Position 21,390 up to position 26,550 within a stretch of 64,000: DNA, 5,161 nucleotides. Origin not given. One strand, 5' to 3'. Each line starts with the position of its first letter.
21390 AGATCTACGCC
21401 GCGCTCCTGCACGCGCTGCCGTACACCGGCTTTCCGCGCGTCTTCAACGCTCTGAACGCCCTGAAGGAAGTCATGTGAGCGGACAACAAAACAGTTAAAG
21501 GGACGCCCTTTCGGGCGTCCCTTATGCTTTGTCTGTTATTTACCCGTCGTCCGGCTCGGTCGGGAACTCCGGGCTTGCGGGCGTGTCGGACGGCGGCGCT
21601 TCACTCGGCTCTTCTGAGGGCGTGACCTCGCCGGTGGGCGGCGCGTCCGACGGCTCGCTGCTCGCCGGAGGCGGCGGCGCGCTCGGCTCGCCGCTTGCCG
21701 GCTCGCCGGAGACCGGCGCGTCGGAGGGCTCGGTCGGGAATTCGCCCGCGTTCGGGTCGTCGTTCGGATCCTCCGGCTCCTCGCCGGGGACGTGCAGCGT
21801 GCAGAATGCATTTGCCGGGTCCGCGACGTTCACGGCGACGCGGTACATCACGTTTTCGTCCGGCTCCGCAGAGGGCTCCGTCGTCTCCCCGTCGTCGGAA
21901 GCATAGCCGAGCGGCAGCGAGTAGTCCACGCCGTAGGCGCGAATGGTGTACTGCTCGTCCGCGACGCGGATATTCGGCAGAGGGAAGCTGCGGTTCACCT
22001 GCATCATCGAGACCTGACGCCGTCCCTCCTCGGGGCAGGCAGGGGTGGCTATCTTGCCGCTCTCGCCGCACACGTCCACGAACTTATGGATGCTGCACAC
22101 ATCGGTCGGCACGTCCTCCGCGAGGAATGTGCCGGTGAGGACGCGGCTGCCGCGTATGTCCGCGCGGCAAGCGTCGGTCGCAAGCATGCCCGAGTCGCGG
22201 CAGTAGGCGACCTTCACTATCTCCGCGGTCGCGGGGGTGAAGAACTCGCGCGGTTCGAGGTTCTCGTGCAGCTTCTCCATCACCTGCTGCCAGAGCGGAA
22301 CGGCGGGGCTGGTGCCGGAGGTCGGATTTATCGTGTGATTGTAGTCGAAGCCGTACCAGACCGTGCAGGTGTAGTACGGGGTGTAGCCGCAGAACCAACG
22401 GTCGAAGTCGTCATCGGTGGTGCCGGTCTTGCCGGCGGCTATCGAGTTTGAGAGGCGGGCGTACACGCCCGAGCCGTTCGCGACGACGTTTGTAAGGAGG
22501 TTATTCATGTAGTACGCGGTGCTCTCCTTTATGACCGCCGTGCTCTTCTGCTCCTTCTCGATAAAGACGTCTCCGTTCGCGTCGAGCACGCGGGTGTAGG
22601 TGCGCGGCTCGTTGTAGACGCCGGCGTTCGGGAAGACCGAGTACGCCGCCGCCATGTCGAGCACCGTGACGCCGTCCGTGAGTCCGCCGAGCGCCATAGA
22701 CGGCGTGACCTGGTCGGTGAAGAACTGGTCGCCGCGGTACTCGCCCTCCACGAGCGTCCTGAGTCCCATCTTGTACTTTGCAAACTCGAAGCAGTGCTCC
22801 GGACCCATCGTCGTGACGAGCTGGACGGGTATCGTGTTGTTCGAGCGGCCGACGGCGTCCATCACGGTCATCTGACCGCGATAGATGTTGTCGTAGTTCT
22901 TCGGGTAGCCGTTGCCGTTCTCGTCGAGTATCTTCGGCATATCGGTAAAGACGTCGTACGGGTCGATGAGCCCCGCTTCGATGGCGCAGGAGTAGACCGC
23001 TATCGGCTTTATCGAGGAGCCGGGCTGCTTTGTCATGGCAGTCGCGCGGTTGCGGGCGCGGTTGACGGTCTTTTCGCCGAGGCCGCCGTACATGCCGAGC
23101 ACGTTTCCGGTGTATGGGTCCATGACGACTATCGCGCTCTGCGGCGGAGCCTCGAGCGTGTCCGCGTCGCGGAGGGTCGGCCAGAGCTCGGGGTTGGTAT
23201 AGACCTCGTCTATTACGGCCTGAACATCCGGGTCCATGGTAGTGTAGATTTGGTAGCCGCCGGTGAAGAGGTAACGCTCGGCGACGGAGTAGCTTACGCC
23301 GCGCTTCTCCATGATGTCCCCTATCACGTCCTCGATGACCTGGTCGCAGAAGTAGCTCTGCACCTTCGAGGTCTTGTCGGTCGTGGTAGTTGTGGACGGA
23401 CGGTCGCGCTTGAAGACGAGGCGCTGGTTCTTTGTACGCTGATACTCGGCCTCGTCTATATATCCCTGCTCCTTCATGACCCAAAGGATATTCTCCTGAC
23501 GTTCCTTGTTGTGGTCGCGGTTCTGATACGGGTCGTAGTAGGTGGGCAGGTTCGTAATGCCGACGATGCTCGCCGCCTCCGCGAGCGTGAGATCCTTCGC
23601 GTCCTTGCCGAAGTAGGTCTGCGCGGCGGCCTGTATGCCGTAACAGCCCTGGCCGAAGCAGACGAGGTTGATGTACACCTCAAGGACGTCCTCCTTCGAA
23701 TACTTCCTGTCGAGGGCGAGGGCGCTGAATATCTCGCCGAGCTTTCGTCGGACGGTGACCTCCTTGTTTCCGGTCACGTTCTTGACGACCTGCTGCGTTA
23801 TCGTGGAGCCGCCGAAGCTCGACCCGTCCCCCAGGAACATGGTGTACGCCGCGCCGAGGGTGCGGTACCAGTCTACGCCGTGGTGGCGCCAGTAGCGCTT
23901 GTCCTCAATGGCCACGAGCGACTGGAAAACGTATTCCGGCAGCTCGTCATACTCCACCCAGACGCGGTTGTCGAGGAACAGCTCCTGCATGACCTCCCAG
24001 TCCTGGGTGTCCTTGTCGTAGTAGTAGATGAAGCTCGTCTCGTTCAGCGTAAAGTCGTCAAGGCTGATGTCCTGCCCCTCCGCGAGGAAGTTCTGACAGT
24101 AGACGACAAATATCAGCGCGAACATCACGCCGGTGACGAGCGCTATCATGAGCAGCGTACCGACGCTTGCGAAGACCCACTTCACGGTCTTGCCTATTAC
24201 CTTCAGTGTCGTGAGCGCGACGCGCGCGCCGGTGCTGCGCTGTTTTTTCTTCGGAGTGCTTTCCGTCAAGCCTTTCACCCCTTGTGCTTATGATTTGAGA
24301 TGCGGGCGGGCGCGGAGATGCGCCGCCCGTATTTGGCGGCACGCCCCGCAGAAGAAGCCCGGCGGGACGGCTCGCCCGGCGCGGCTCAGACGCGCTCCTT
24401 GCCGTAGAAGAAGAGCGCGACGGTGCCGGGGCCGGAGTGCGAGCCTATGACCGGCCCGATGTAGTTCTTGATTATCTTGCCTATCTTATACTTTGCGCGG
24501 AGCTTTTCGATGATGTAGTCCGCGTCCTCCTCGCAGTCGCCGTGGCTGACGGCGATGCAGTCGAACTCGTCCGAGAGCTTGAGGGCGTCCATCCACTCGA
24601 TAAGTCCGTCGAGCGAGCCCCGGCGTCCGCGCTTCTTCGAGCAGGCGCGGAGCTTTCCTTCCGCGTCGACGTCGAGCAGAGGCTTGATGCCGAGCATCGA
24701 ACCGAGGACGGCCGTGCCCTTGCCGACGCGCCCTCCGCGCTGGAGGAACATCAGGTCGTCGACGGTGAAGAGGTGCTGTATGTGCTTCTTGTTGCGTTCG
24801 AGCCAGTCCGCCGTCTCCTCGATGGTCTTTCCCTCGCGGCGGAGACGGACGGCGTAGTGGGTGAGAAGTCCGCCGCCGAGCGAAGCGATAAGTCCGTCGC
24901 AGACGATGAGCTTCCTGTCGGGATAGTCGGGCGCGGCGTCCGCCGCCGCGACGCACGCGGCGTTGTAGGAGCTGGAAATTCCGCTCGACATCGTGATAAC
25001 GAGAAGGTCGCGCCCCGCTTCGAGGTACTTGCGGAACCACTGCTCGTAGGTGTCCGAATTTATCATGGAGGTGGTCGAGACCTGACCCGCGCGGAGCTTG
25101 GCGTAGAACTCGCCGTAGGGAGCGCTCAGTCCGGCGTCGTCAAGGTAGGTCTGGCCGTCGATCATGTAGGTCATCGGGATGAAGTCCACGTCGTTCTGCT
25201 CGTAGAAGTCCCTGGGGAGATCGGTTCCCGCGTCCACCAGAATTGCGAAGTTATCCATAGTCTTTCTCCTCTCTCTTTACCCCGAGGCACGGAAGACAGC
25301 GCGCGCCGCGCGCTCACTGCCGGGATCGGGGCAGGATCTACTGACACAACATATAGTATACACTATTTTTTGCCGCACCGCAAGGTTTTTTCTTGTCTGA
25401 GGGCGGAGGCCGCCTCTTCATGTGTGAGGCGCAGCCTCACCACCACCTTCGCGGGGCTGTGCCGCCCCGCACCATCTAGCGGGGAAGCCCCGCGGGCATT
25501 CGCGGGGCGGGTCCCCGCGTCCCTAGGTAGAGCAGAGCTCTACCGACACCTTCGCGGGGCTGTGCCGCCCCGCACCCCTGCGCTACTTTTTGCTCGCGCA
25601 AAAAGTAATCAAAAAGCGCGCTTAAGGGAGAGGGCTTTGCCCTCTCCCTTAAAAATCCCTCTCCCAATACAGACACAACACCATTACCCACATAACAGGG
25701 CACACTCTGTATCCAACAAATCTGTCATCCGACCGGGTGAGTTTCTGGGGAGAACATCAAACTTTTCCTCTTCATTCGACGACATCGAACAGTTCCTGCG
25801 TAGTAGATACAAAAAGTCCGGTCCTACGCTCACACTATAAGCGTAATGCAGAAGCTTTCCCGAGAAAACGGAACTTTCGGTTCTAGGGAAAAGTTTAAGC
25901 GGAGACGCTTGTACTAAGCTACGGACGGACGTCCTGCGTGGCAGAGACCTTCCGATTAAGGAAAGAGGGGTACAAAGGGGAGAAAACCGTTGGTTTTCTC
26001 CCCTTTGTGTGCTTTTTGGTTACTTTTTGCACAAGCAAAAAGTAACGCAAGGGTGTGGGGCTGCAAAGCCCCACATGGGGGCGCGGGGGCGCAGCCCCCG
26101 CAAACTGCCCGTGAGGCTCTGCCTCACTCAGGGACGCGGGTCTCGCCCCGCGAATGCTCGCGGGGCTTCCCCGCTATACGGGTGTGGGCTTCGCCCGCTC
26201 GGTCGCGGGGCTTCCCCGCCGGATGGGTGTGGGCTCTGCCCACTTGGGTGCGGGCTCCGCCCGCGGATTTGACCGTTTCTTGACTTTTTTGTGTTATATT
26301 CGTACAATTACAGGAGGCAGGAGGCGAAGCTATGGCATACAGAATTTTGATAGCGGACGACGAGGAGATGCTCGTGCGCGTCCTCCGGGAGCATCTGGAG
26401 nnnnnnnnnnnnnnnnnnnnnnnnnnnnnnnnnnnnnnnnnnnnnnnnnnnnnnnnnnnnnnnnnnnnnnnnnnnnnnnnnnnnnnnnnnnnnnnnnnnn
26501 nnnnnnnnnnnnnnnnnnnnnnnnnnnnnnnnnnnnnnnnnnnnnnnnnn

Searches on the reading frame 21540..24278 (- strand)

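Call 10: search_protein_families(library=pfam, proteins=[window:21540-24278:-])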
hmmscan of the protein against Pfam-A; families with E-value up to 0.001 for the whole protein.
window:21540-24278:- (912 aa): 2 families
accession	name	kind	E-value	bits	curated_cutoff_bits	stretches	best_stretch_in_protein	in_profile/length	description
PF00912.28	Transgly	-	1.9e-57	194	27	1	102-268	11-177/178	Transglycosylase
PF00905.27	Transpeptidase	-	1.1e-29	104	22.1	1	382-637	2-268/299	Penicillin binding protein transpeptidase domain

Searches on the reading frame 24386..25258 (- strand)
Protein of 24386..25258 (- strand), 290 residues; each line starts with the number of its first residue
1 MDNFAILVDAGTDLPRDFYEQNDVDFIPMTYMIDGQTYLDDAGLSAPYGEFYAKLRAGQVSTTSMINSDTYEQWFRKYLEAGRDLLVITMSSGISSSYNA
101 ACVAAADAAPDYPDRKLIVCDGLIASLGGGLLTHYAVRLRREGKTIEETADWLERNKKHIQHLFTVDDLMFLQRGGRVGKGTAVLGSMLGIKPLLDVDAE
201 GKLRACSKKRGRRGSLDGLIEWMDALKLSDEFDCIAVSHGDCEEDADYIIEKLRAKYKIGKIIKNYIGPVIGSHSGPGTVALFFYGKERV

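Call 10: search_protein_families(library=pfam, proteins=[window:24386-25258:-])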
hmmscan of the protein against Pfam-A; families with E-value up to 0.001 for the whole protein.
window:24386-25258:- (290 aa): 1 family
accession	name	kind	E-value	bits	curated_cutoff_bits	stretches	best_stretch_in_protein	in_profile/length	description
PF02645.21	DegV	-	3.4e-73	246.8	27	1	4-285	2-278/280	Uncharacterised protein, DegV family COG1307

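Call 79: find_homologous_proteins(query=window:24386-25258:-, max_evalue=1e-40)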
Query window:24386-25258:- (290 aa): 3568 proteins with E <= 1e-40 among 8000 candidates; the best 120 are listed.
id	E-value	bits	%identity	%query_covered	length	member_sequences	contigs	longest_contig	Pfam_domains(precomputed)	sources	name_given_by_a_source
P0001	9.6e-190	647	99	100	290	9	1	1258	PF02645.22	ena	-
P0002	2.5e-188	642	97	100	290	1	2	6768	PF02645.22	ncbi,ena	-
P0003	2.4e-173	593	89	100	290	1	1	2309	PF02645.22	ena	-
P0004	4.3e-162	556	81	100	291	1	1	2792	PF02645.22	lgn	-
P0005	2.0e-161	554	82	100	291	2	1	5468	PF02645.22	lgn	-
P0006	1.9e-153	528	77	100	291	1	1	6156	PF02645.22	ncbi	-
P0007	1.0e-144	499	73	100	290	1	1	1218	PF02645.22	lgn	-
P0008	2.7e-144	498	73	100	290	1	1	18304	PF02645.22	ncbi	-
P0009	2.8e-144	498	73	100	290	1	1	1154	PF02645.22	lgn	-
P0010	6.8e-142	490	72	100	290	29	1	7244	PF02645.22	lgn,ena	-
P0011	2.3e-117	409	60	100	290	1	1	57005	PF02645.22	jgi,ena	-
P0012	1.7e-116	407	60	99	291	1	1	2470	PF02645.22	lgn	-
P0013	2.6e-113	396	58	99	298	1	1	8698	PF02645.22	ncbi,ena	-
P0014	5.6e-111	388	58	99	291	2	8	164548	PF02645.22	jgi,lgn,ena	-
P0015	1.6e-110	387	57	99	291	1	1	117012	PF02645.22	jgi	-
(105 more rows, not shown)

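Call 80: find_encoding_contigs(protein=P0002, flank=4000, max_places=3)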
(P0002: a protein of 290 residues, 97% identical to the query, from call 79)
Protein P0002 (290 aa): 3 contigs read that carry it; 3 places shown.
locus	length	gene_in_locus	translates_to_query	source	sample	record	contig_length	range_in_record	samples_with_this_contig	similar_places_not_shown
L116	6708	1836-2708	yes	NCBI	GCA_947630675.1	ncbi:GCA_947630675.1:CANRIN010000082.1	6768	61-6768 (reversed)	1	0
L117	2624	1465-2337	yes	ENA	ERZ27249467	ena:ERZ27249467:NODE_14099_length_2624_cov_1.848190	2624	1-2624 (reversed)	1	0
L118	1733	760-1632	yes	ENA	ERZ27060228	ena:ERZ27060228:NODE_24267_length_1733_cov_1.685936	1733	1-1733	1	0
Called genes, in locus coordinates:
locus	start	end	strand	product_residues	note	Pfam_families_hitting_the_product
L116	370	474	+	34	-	-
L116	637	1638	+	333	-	PF00248:Aldo_ket_red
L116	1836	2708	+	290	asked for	PF02645:DegV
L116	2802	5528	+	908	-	PF00912:Transgly, PF00905:Transpeptidase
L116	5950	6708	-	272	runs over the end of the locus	?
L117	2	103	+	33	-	?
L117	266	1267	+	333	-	PF00248:Aldo_ket_red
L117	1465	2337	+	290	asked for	PF02645:DegV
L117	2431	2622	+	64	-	?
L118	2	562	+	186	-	?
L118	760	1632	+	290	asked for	PF02645:DegV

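Call 81: find_encoding_contigs(protein=P0008, flank=4000, max_places=3)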
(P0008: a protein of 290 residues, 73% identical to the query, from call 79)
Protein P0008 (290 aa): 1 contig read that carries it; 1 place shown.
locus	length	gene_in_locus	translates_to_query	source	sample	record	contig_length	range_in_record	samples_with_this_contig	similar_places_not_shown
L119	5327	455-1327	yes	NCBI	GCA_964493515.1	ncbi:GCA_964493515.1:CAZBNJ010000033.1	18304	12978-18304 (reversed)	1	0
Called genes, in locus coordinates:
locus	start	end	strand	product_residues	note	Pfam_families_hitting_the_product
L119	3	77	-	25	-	?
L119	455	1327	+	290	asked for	PF02645:DegV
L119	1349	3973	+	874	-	PF00912:Transgly, PF00905:Transpeptidase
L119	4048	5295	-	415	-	PF13349:DUF4097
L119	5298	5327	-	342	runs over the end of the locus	-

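Call 82: find_encoding_contigs(protein=P0006, flank=4000, max_places=3)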
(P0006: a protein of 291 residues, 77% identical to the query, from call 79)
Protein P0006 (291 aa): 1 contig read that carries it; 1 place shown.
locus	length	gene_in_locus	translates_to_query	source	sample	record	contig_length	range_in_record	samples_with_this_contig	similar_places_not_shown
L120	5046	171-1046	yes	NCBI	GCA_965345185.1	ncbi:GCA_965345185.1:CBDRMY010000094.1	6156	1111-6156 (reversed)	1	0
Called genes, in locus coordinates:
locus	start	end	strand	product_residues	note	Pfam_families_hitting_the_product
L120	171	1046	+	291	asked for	PF02645:DegV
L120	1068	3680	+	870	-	PF00912:Transgly, PF00905:Transpeptidase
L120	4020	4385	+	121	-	PF03551:PadR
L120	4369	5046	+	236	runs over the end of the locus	-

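Call 84: find_encoding_contigs(protein=P0005, flank=4000, max_places=2)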
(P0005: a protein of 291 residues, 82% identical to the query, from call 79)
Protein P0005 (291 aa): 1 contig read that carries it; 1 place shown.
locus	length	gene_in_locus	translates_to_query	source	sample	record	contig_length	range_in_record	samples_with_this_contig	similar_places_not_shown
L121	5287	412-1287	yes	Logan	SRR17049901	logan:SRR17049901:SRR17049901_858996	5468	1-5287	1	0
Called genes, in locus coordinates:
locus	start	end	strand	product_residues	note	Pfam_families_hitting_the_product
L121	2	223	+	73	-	?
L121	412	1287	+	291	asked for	PF02645:DegV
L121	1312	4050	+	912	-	PF00912:Transgly, PF00905:Transpeptidase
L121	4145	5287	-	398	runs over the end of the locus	PF13349:DUF4097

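Call 85: find_encoding_contigs(protein=P0010, flank=4000, max_places=2)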
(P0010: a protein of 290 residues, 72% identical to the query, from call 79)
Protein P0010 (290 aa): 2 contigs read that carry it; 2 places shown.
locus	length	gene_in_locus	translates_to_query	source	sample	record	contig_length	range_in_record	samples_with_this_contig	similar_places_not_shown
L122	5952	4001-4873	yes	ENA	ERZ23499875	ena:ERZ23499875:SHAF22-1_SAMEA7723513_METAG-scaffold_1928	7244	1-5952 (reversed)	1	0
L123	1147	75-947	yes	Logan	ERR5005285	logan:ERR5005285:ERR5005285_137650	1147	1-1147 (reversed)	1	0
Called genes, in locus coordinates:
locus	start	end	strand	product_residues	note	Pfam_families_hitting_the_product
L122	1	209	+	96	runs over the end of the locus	-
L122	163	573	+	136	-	-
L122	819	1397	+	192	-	-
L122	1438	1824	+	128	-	PF16320:Ribosomal_L12_N, PF00542:Ribosomal_L12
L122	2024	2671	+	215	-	-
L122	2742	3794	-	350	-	-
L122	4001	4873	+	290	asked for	PF02645:DegV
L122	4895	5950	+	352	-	?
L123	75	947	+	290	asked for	PF02645:DegV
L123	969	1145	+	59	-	?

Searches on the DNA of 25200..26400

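Call 8: search_rna_families(source=window, start=25200, end=26400, threshold=evalue, max_evalue=1)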
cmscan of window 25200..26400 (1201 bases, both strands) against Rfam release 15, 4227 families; matches with E-value up to 1: 5.
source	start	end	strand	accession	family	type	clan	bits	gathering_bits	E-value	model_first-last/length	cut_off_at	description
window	25947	26076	+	RF04180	BTnc231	Gene; sRNA;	-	32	80.4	0.00021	1-154/154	no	Bacteroides sRNA BTnc231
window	25955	26016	+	RF02436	SpF43_sRNA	Gene; sRNA;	-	23.1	70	0.07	1-99/99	no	Streptococcus sRNA SpF43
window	25967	26013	+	RF03792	MIR6462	Gene; miRNA;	-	21.3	96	0.68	1-119/119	no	MIR6462 microRNA precursor family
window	25621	25655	+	RF00367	mir-BHRF1-3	Gene; miRNA;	-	19.8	80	0.35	1-65/65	no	mir-BHRF1-3 microRNA precursor family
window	26205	26242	-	RF02975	DUF3800-XI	Gene; sRNA;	-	16.9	37.8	0.52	1-48/48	no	DUF3800-XI RNA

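Call 45: search_rna_families(source=window, start=25900, end=26130, threshold=evalue, max_evalue=0.01, show_alignments=1)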
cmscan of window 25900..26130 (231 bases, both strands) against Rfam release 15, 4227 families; matches with E-value up to 0.01: 3.
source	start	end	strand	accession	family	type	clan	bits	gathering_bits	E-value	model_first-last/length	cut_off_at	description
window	25947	26076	+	RF04180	BTnc231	Gene; sRNA;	-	32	80.4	4e-05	1-154/154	no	Bacteroides sRNA BTnc231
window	25965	26016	+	RF03778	mir-483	Gene; miRNA;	-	25.3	60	0.0094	1-75/75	no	mir-483 microRNA precursor family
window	25969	26011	+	RF00729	mir-278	Gene; miRNA;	-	23.4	55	0.0017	1-75/75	no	mir-278 microRNA precursor family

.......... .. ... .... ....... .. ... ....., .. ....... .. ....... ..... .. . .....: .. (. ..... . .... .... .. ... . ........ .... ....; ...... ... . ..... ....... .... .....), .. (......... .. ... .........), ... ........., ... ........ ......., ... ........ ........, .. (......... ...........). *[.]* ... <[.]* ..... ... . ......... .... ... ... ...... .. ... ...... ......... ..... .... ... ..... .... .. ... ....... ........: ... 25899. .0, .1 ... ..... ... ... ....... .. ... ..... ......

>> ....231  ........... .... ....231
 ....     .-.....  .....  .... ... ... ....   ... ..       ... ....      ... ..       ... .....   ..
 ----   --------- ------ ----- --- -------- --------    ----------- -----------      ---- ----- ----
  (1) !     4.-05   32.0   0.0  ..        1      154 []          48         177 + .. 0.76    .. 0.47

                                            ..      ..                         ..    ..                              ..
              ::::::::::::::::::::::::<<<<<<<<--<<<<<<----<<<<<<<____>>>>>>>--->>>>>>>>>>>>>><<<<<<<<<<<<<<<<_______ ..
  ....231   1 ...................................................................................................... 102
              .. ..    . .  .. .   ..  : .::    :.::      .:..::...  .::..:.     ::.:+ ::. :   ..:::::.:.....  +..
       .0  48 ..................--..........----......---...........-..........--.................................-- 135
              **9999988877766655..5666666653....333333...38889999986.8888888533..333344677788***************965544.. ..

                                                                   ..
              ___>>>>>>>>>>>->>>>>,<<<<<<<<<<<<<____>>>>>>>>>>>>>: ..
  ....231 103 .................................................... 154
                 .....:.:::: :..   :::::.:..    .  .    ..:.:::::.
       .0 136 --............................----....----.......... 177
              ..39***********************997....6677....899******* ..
